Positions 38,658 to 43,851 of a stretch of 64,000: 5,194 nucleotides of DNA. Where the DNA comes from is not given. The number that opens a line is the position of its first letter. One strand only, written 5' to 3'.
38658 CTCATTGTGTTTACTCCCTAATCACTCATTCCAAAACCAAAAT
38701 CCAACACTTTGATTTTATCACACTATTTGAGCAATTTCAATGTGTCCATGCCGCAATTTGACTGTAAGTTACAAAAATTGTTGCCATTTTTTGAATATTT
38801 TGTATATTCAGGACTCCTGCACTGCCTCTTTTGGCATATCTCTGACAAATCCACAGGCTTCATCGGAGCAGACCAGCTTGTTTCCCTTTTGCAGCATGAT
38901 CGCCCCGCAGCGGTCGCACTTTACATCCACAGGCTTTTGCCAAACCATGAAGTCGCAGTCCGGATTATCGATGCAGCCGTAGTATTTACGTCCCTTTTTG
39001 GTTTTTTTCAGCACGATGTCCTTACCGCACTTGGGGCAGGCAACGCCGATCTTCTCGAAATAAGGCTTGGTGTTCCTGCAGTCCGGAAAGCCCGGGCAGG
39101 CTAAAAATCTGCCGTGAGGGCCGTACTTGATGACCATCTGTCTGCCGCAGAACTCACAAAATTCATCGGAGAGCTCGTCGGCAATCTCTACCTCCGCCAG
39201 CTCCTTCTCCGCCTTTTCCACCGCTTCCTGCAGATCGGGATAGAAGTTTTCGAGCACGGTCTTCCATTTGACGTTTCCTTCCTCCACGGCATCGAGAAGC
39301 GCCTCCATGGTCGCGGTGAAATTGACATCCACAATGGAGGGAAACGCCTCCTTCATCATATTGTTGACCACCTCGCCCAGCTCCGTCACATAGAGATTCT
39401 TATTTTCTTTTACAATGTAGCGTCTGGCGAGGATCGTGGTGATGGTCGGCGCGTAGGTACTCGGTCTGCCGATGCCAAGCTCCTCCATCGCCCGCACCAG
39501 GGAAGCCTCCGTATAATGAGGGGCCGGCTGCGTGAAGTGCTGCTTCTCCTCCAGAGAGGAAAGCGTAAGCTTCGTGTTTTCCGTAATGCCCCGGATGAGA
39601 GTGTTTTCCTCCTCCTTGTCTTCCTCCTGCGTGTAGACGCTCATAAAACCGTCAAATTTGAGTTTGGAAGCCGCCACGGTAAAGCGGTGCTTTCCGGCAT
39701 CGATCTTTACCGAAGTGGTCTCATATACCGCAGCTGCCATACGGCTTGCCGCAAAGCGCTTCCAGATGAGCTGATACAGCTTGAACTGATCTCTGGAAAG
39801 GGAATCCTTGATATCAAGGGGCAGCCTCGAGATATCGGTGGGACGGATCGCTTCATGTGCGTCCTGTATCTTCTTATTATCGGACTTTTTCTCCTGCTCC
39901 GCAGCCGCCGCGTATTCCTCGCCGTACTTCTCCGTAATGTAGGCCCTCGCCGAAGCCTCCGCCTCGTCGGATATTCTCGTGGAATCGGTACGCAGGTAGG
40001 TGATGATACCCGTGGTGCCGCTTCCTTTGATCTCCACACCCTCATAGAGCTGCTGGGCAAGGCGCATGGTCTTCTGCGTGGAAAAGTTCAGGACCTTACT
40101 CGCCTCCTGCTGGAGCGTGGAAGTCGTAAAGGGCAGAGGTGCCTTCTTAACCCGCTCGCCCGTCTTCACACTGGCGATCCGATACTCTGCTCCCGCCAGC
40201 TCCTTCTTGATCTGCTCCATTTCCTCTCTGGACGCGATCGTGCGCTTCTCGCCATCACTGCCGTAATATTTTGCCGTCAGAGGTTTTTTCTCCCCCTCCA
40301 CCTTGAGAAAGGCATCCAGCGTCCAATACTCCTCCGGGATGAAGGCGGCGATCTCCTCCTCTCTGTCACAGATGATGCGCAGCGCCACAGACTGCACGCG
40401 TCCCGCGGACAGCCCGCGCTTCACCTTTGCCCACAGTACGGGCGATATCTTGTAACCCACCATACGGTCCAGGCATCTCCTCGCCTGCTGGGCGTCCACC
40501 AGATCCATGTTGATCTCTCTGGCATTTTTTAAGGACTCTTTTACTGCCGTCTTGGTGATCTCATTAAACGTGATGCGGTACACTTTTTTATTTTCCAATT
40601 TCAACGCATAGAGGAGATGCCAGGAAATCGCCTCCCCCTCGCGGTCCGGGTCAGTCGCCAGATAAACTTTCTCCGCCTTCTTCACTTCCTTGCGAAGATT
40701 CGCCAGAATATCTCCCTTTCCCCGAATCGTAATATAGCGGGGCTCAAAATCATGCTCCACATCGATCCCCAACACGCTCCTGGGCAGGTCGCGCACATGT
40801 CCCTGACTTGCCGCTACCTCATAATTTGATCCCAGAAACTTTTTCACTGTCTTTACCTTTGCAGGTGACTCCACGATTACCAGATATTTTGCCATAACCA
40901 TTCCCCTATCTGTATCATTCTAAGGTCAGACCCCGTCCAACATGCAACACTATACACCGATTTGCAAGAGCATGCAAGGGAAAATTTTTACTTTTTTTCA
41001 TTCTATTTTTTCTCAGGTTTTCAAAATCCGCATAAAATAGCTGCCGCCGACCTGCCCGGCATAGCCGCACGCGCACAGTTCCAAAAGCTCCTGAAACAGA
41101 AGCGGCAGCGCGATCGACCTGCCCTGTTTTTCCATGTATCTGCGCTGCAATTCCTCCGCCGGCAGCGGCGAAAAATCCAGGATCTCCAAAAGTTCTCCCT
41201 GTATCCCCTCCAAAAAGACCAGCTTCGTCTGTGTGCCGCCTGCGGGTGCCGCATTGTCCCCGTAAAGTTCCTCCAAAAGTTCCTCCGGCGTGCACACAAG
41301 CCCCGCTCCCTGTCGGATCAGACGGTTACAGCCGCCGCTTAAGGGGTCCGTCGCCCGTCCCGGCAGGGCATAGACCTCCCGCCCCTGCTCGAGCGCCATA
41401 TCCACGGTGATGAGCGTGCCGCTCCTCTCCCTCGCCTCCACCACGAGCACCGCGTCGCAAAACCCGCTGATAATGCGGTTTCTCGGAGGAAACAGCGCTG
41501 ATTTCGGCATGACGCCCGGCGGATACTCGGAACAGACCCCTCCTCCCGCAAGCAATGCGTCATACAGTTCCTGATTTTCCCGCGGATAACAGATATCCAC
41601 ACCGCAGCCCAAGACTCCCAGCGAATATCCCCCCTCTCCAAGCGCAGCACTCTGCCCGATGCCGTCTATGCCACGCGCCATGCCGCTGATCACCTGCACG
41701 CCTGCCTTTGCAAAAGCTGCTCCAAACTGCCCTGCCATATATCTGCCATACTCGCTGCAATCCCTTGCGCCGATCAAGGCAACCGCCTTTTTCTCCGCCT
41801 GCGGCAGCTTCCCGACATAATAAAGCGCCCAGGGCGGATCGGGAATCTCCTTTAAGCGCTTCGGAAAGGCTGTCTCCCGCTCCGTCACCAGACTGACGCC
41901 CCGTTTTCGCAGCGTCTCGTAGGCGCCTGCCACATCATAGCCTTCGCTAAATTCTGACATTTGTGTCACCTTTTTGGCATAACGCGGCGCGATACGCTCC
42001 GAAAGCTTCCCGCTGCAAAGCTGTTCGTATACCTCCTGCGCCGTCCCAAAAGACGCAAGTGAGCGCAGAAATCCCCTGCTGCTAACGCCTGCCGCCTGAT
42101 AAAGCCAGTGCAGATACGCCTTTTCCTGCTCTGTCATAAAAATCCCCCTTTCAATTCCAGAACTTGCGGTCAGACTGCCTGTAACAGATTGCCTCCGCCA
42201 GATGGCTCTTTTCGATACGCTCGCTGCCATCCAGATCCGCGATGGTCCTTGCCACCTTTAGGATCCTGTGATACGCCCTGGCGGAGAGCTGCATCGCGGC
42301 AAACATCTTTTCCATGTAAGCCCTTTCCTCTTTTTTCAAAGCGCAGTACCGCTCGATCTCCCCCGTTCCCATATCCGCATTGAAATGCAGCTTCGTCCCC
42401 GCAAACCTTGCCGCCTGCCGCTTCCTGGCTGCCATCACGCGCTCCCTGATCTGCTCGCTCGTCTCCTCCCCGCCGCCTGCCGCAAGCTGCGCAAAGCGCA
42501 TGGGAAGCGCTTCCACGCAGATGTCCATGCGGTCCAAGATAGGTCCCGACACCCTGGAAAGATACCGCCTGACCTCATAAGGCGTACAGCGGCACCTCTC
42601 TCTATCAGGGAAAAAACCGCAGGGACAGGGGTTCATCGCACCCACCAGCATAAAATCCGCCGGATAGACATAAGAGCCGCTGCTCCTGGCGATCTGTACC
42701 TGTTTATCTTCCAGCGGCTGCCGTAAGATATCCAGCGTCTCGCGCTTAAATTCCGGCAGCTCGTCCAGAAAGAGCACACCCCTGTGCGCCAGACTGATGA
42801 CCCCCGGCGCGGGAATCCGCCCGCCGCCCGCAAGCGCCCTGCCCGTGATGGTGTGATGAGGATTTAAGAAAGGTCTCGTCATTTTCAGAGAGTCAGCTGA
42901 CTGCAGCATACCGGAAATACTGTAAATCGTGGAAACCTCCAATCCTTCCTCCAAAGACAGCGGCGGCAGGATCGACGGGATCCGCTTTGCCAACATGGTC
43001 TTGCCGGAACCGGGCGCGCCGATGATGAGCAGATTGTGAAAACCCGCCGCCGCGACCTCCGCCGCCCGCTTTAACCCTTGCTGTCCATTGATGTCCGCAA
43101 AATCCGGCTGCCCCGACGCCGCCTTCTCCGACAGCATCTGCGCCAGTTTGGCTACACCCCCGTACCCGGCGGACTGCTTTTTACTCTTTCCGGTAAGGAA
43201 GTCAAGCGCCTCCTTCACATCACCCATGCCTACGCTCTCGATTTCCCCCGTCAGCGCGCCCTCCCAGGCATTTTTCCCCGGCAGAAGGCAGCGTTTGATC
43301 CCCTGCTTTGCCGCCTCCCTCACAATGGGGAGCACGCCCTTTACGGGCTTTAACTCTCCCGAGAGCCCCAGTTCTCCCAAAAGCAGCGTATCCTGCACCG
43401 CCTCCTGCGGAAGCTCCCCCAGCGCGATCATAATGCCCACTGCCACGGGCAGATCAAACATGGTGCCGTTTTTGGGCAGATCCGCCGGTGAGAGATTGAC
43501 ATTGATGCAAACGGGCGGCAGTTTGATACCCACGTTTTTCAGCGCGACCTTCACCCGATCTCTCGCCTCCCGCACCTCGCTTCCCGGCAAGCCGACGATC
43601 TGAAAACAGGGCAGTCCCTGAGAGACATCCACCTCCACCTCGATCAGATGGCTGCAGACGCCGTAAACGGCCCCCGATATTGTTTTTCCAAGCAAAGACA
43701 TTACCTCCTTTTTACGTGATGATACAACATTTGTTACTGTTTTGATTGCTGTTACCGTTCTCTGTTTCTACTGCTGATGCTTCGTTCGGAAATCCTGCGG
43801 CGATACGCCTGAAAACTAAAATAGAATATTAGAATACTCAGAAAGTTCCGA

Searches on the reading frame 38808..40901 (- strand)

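Call 5: search_protein_families(library=pfam, proteins=[window:38808-40901:-], max_evalue=0.01)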
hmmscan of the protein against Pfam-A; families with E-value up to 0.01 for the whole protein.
window:38808-40901:- (697 aa): 3 families
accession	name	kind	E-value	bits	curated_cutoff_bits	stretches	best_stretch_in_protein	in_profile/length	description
PF01131.25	Topoisom_bac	-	3.6e-127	425.2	35.1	1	130-550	2-410/411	DNA topoisomerase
PF01751.28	Toprim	-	5.7e-24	84.6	23.1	1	7-115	2-96/96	Toprim domain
PF01396.24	Zn_ribbon_Top1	-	1.4e-21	76.4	32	2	620-657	2-38/39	Topoisomerase DNA binding C4 zinc finger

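Call 6: search_protein_families(library=ncbifam, proteins=[window:38808-40901:-], max_evalue=0.01)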
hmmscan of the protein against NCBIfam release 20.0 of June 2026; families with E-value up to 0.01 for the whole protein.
window:38808-40901:- (697 aa): 12 families
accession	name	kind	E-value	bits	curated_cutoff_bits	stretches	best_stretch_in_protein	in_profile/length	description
TIGR01051.1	topA_bact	equivalog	2.5e-233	776.7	456.4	1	7-613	1-630/632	type I DNA topoisomerase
NF004966.0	PRK06319.1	equivalog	4.9e-192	640.2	868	2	3-568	1-584/862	DNA topoisomerase I/SWI domain fusion protein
NF006451.0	PRK08780.1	equivalog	1e-187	626.2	1265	1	3-601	1-613/824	DNA topoisomerase I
TIGR01054.1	rgy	equivalog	1.2e-91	307.9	471.7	1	59-558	702-1170/1172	reverse gyrase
TIGR01057.1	topA_arch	equivalog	1.3e-86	291.2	458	2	29-608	42-618/618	DNA topoisomerase I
NF005829.0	PRK07726.1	subfamily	1e-82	278.8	597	1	66-635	83-664/669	DNA topoisomerase 3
NF004438.0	PRK05776.1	equivalog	2.1e-75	254.3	793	1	25-589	49-613/677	DNA topoisomerase I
NF005555.0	PRK07220.1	equivalog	4.4e-75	253.4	635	2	61-614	83-625/740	DNA topoisomerase I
NF011532.0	PRK14973.1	equivalog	8.9e-71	238.9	930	1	64-609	85-618/936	DNA topoisomerase I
TIGR01056.1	topB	subfamily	6.5e-70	236.4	515.75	1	64-635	83-666/706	DNA topoisomerase III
NF006032.0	PRK08173.1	equivalog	1.7e-40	138.6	1058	1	69-588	88-633/863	DNA topoisomerase III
NF011313.0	PRK14724.1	equivalog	2.9e-22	78.3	1088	1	74-564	99-628/988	DNA topoisomerase III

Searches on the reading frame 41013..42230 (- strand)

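Call 5: search_protein_families(library=pfam, proteins=[window:41013-42230:-], max_evalue=0.01)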
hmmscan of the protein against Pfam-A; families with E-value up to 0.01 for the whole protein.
window:41013-42230:- (405 aa): 2 families
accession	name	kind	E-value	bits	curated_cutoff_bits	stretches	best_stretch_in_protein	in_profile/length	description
PF02481.21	DNA_processg_A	-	3.5e-71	239.2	29.6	1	107-313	2-211/212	DNA recombination-mediator protein A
PF18306.6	LDcluster4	-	2.3e-05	24.5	26.3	0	148-207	2-62/151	SLOG cluster4 family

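Call 6: search_protein_families(library=ncbifam, proteins=[window:41013-42230:-], max_evalue=0.01)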
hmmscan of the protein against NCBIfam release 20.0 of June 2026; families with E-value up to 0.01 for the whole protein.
window:41013-42230:- (405 aa): 3 families
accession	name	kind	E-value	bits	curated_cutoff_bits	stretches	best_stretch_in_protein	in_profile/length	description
TIGR00732.1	dprA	equivalog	7.2e-69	231.3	191.15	1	106-322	3-220/220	DNA-processing protein DprA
NF008007.0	PRK10736.1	equivalog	2.9e-62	211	495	1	98-323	58-284/374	DNA-protecting protein DprA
TIGR00725.1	TIGR00725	hypoth_equivalog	8.8e-05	22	106.9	0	149-207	3-61/159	TIGR00725 family protein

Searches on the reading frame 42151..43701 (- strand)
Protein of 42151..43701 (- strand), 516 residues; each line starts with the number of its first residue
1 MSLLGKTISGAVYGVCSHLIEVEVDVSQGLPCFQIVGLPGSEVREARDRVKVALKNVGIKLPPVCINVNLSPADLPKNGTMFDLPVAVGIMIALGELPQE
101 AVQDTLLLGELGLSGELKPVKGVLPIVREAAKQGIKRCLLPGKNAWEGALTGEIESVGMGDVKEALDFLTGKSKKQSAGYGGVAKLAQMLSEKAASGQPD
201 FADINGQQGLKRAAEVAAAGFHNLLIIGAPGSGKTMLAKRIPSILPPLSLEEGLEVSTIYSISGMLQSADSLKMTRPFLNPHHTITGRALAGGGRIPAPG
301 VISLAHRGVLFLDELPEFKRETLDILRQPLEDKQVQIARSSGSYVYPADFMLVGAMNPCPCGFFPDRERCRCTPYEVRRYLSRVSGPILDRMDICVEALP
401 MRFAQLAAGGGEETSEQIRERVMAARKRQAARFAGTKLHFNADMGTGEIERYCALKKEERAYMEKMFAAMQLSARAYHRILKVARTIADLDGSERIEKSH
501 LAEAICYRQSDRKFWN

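Call 5: search_protein_families(library=pfam, proteins=[window:42151-43701:-], max_evalue=0.01)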
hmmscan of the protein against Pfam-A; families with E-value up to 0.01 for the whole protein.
window:42151-43701:- (516 aa): 13 families
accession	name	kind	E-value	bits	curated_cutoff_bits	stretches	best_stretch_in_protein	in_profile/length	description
PF01078.27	Mg_chelatase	-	2e-84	282.6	20.3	1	200-399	1-200/207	Magnesium chelatase, subunit ChlI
PF13541.12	ChlI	-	2.7e-41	140.7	27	1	22-144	1-121/121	Subunit ChlI of Mg-chelatase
PF13335.12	Mg_chelatase_C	-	1.5e-34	118.9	26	1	413-508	2-94/94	Magnesium chelatase, subunit ChlI C-terminal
PF07728.20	AAA_5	-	9.4e-10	39.1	22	1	223-360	1-125/139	AAA domain (dynein-related subfamily)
PF00493.29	MCM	-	4.6e-06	26.4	23.3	1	299-361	114-176/224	MCM P-loop domain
PF00158.32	Sigma54_activat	-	2.7e-05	24.3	20.2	0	299-355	86-140/168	Sigma-54 interaction domain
PF05496.18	RuvB_N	-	0.00026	21.2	27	0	302-343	80-121/159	Holliday junction DNA helicase RuvB P-loop domain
PF13191.12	AAA_16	-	0.00038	21.4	32.6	0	210-243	12-46/167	AAA ATPase domain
PF13401.12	AAA_22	-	0.0019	19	27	0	224-253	8-33/130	AAA domain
PF05362.19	Lon_C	-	0.0028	17.7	21.1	1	66-145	96-173/205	Lon protease (S16) C-terminal proteolytic domain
PF20720.3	nSTAND3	-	0.0063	16.7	27.2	0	220-241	16-37/155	Novel STAND NTPase 3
PF13245.12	AAA_19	-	0.0067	17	25.1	0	218-246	8-36/134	AAA domain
PF05729.18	NACHT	-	0.0088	16.3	26.7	0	224-319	3-94/167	NACHT domain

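Call 6: search_protein_families(library=ncbifam, proteins=[window:42151-43701:-], max_evalue=0.01)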
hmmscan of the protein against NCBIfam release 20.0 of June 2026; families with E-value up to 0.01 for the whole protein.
window:42151-43701:- (516 aa): 12 families
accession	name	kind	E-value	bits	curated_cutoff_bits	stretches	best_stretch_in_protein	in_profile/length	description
TIGR00368.1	TIGR00368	hypoth_equivalog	2.5e-169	564.1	362.4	1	9-508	3-499/499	YifB family Mg chelatase-like AAA ATPase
NF007365.0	PRK09862.1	equivalog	4.2e-127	424.8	530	1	10-512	9-496/506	YifB family Mg chelatase-like AAA ATPase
TIGR00764.1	lon_rel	equivalog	1.4e-16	60.2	516.6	3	84-155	505-574/608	ATP-dependent protease LonB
TIGR02902.1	spore_lonB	equivalog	2.6e-16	59.3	723.3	2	42-168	404-529/531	ATP-dependent protease LonB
TIGR02442.1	Cob-chelat-sub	hypoth_equivalog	1.4e-11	43.6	779.45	1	288-358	109-179/641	putative cobaltochelatase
TIGR02903.1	spore_lon_C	equivalog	7.8e-11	41.2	678.8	2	201-340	153-299/615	Lon family ATP-dependent protease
TIGR02031.1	BchD-ChlD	equivalog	5.6e-09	35.2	499.55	1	224-358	19-143/608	magnesium chelatase ATPase subunit D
TIGR02030.1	BchI-ChlI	equivalog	5.4e-07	29.1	466.95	1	288-359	113-184/337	magnesium chelatase ATPase subunit I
TIGR00416.1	sms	equivalog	8.3e-07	28.1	403.05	1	79-165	370-453/454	DNA repair protein RadA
NF038308.1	RNA_repair_RtcR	equivalog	5.5e-06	25.5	650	0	299-336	271-308/530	RNA repair transcriptional activator RtcR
NF000868.0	PRK00080.1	equivalog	0.00026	20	282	0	302-342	98-138/330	Holliday junction branch migration DNA helicase RuvB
TIGR00635.1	ruvB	equivalog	0.00091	18.3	299.05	0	213-241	22-50/305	Holliday junction branch migration DNA helicase RuvB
